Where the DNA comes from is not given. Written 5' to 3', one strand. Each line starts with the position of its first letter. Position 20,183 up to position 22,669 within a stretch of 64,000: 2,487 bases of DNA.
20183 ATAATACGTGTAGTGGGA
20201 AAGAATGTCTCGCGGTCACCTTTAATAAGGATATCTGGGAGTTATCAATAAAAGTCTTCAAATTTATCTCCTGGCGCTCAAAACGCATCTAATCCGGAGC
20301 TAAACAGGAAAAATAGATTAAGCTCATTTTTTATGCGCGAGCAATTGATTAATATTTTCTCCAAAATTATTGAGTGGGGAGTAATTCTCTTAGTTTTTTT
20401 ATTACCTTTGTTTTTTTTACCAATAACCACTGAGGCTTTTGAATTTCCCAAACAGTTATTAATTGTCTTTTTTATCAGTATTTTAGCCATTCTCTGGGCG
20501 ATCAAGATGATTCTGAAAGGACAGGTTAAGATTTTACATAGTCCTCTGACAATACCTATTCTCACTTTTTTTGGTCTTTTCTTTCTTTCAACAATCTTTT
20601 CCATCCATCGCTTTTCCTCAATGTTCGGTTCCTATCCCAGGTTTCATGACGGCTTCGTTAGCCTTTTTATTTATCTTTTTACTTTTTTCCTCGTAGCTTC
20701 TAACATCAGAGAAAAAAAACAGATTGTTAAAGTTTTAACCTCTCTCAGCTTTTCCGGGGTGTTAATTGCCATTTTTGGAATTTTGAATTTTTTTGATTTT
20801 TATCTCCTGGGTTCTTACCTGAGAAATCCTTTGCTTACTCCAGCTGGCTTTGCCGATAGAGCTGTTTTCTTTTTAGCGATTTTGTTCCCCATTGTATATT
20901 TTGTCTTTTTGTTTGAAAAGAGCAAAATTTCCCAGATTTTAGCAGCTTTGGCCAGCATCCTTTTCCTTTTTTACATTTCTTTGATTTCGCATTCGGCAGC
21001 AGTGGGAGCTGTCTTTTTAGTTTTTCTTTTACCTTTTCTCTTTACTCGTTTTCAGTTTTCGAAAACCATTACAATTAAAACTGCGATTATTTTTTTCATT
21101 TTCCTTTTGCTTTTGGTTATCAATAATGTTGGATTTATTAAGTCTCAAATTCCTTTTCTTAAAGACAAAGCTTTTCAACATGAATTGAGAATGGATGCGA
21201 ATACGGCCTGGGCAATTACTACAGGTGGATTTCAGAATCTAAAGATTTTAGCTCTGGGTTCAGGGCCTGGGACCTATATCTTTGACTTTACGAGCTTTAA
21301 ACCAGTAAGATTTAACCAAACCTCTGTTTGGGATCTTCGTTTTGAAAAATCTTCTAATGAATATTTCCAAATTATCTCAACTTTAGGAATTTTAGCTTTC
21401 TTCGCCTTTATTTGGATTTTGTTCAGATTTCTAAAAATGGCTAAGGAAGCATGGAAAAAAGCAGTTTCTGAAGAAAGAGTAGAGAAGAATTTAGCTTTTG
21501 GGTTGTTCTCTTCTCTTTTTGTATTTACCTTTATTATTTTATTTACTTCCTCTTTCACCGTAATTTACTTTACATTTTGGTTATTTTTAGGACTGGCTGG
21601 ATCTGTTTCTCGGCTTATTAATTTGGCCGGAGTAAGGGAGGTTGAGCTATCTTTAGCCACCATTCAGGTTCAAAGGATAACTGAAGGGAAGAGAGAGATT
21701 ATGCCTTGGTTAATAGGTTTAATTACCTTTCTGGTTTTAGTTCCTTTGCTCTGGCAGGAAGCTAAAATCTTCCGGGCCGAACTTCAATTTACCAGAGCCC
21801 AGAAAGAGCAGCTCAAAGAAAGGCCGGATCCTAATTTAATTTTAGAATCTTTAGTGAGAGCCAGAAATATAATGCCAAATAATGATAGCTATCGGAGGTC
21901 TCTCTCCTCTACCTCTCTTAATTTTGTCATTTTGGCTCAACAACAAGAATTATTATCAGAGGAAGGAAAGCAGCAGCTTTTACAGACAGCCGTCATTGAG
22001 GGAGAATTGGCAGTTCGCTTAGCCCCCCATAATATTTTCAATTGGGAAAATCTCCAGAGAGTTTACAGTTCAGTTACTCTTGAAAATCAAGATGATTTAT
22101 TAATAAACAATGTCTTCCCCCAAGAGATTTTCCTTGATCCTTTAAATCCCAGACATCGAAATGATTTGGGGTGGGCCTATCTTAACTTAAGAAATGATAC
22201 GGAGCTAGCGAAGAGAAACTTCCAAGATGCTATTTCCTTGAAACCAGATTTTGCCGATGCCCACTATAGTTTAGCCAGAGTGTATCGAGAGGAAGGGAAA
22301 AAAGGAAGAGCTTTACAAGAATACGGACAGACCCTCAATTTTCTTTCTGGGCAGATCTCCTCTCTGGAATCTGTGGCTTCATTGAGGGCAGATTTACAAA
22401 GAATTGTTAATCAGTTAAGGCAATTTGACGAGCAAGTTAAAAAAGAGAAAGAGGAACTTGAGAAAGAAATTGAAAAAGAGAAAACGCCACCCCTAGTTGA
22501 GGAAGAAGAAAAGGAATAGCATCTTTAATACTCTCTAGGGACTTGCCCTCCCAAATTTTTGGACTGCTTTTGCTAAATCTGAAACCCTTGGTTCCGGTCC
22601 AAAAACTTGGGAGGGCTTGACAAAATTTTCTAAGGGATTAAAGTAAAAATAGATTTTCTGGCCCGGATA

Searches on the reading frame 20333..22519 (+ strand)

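Call 34: search_protein_families(library=pfam, proteins=[window:20333-22519:+])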
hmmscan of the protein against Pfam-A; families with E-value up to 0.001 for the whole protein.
window:20333-22519:+ (728 aa): 3 families
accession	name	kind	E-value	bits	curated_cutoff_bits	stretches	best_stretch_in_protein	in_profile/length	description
PF13431.12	TPR_17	-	3.5e-08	33.5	24.4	1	630-662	2-34/34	Tetratricopeptide repeat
PF13432.12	TPR_16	-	2.2e-05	25.2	32.7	1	611-666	2-55/65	Tetratricopeptide repeat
PF13414.12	TPR_11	-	0.00014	21.9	26.8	1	620-651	7-38/42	TPR repeat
